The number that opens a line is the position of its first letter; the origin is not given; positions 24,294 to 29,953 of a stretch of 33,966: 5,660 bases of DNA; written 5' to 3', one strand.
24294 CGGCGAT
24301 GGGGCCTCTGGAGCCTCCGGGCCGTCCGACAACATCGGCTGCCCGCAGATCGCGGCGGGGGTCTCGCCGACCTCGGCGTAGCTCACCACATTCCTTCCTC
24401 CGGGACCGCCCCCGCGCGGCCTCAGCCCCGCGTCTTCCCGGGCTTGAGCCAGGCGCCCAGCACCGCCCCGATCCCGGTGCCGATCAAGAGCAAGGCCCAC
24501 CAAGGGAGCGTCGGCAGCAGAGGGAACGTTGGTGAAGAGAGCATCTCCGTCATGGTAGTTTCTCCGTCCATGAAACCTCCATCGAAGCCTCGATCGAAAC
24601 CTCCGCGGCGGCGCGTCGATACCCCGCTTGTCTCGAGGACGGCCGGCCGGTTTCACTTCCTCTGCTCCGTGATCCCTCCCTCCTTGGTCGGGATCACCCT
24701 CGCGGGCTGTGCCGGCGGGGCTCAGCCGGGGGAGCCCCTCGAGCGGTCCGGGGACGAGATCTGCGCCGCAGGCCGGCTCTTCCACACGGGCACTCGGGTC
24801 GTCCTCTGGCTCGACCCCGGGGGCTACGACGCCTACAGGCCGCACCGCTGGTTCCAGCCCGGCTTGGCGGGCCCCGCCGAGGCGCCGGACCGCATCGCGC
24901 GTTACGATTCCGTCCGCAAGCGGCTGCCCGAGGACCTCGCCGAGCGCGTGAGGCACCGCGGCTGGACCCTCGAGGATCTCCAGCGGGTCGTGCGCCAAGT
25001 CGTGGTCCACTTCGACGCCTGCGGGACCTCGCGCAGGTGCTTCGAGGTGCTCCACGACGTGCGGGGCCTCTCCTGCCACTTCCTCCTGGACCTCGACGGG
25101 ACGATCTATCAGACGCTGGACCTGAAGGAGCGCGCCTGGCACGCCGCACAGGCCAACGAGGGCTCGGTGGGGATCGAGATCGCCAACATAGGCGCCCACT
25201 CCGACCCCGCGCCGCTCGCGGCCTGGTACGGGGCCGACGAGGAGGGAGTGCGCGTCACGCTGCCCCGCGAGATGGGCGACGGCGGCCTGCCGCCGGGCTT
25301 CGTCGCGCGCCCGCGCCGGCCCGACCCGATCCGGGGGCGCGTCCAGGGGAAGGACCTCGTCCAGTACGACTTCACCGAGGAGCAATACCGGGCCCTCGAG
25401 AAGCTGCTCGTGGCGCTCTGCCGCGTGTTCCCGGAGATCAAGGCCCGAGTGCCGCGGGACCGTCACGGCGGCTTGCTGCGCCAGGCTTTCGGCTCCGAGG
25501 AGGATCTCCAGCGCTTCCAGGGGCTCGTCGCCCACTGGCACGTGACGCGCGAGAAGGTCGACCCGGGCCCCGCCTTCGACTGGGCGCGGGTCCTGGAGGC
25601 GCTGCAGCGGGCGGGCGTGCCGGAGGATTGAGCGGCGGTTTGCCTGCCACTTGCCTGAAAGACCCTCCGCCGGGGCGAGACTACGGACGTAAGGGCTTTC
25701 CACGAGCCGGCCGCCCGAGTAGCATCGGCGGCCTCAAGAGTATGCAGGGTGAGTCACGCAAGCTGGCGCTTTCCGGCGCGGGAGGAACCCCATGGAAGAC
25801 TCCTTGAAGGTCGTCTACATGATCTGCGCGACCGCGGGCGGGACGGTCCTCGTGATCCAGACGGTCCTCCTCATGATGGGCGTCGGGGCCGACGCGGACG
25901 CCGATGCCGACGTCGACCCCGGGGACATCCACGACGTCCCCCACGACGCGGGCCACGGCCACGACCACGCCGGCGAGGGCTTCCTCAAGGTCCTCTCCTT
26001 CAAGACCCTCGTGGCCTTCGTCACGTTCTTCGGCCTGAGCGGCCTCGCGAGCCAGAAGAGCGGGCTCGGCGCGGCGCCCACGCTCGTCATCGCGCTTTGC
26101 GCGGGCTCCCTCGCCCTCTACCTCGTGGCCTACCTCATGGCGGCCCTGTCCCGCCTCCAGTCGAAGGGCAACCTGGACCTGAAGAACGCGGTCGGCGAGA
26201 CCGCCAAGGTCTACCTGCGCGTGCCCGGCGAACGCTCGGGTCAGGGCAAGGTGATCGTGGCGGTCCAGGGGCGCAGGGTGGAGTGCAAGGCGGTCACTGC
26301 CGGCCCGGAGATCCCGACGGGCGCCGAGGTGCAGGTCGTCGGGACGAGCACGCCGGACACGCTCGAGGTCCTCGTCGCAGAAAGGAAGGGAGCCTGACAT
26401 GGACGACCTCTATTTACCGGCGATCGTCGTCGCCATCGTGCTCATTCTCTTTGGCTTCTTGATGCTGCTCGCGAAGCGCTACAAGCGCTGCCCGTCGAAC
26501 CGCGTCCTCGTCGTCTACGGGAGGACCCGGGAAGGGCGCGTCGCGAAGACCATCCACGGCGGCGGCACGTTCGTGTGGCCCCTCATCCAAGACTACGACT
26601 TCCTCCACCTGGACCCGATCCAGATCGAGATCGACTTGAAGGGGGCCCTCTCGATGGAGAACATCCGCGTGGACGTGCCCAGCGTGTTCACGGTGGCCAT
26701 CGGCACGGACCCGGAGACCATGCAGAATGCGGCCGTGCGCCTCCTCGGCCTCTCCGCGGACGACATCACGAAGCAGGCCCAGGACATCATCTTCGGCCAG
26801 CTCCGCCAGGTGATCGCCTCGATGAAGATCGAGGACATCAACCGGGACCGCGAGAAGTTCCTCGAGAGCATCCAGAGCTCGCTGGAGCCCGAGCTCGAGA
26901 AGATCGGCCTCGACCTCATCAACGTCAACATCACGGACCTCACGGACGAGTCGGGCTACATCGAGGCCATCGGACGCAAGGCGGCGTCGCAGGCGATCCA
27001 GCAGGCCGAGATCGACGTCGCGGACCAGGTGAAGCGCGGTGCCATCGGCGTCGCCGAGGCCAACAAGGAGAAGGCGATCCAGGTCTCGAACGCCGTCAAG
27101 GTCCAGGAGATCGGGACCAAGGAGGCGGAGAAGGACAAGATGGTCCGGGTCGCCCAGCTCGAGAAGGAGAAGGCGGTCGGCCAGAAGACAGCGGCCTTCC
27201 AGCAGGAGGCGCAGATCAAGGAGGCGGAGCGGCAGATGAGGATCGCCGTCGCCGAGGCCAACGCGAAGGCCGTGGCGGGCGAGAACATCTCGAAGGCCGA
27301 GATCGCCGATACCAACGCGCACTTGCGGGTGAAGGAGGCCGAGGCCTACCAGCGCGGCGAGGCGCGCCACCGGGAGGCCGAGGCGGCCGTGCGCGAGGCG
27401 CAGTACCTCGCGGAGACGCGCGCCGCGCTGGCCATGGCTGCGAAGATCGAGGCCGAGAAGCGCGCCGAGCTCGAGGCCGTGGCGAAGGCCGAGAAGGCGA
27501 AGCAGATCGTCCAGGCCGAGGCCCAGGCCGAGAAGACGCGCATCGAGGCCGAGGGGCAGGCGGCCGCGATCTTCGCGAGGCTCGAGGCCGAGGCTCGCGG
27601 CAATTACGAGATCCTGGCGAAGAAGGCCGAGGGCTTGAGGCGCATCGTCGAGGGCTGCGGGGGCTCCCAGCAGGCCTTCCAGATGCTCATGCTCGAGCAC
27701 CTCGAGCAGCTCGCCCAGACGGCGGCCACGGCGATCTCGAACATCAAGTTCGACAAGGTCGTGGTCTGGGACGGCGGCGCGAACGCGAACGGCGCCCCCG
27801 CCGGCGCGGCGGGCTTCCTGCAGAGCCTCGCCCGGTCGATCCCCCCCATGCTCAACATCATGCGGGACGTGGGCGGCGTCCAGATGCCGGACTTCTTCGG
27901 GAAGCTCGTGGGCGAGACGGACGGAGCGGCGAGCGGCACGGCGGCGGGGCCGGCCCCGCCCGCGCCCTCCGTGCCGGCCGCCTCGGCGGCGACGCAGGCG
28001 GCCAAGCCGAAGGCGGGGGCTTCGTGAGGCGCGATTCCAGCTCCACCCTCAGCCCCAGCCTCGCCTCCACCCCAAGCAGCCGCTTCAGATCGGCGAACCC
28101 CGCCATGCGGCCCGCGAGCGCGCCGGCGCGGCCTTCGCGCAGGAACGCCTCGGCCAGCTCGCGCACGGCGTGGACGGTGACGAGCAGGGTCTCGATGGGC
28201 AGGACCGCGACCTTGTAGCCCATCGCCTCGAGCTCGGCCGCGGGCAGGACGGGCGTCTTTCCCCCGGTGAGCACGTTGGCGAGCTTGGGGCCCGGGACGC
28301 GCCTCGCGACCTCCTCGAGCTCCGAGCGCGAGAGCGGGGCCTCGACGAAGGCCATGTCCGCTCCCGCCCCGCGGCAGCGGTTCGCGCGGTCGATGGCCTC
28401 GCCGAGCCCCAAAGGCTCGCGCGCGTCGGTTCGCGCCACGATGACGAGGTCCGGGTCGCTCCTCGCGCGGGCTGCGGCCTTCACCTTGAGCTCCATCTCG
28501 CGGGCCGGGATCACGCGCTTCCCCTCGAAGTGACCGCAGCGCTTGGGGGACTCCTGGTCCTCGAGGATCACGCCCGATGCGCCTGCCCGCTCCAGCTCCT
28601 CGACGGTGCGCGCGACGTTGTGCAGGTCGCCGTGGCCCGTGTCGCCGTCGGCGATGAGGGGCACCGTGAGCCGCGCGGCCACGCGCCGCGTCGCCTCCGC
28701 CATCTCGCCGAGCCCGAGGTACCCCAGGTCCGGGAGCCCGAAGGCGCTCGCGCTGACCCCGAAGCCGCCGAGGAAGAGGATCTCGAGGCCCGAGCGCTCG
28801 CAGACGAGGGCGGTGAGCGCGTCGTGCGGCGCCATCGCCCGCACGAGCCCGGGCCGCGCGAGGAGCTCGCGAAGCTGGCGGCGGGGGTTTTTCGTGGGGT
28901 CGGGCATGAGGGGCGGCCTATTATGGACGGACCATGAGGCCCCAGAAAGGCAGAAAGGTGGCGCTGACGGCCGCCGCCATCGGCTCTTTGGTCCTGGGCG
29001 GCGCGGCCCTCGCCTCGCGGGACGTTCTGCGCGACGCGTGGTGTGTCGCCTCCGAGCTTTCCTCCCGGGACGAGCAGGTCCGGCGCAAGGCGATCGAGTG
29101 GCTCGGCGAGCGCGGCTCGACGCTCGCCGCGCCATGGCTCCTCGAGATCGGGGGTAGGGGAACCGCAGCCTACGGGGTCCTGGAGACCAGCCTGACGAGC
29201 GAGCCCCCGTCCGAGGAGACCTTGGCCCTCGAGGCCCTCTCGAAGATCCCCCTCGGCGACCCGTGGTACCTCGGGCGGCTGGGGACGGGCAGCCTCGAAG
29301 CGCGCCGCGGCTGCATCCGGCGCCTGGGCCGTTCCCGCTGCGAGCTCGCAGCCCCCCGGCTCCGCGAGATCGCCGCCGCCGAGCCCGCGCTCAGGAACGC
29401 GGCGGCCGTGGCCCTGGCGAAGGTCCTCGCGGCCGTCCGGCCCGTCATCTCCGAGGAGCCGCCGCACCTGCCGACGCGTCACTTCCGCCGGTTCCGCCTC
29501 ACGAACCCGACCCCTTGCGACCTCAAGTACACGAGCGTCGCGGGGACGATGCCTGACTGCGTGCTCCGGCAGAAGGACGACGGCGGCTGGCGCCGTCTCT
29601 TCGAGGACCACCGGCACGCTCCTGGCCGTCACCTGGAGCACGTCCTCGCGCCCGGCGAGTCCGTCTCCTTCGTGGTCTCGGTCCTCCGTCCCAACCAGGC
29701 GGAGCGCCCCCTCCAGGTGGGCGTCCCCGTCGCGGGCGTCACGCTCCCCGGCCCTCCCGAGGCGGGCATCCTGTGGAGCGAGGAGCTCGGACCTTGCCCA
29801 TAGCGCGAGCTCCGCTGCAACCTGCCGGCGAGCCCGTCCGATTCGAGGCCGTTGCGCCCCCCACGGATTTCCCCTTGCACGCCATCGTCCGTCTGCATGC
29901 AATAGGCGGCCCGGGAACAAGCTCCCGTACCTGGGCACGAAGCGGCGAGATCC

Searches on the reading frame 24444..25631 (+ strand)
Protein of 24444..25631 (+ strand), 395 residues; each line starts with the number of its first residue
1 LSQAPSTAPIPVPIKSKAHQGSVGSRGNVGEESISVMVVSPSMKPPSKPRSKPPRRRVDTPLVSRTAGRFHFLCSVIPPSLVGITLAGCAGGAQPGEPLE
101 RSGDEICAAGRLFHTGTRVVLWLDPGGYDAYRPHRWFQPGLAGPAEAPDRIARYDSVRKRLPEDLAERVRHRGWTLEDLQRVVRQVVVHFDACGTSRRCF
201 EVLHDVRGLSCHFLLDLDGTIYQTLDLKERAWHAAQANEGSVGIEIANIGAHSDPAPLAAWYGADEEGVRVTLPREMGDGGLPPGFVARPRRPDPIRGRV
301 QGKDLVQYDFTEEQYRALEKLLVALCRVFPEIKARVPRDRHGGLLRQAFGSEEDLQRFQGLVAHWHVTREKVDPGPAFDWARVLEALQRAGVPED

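Call 14: search_protein_families(library=pfam, proteins=[window:24444-25631:+], max_evalue=0.01)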
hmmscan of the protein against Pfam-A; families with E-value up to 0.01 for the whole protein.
window:24444-25631:+ (395 aa): 1 family
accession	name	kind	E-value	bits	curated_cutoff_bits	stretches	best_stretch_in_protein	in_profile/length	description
PF01510.30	Amidase_2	-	3.5e-20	73.1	26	1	181-376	3-131/131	N-acetylmuramoyl-L-alanine amidase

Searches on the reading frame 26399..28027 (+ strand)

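Call 89: search_protein_families(library=pfam, proteins=[window:26399-28027:+], max_evalue=0.01)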
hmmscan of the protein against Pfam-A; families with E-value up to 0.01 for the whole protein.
window:26399-28027:+ (542 aa): 2 families
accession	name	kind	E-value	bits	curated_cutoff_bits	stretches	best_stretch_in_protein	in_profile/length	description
PF01145.31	Band_7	-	2e-29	103.3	23.6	1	32-209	4-173/176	SPFH domain / Band 7 family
PF13421.11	Band_7_1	-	0.0048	17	24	0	116-182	126-194/211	SPFH domain-Band 7 family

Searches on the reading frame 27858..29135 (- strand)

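Call 89: search_protein_families(library=pfam, proteins=[window:27858-29135:-], max_evalue=0.01)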
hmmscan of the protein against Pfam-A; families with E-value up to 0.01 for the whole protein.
window:27858-29135:- (425 aa): 2 families
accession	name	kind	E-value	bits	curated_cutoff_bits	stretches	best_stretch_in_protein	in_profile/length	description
PF13714.12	PEP_mutase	-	1.3e-41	143.2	31.5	1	88-331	1-239/240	Phosphoenolpyruvate phosphomutase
PF00463.27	ICL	-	2.5e-12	46.5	26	1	157-249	149-244/526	Isocitrate lyase family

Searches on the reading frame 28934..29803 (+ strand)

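Call 89: search_protein_families(library=pfam, proteins=[window:28934-29803:+], max_evalue=0.01)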
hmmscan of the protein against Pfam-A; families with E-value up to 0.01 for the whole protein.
window:28934-29803:+ (289 aa): 1 family
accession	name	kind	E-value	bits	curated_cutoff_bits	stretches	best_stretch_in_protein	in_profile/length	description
PF13646.12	HEAT_2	-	6.3e-06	26.8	27.7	0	42-71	8-38/88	HEAT repeats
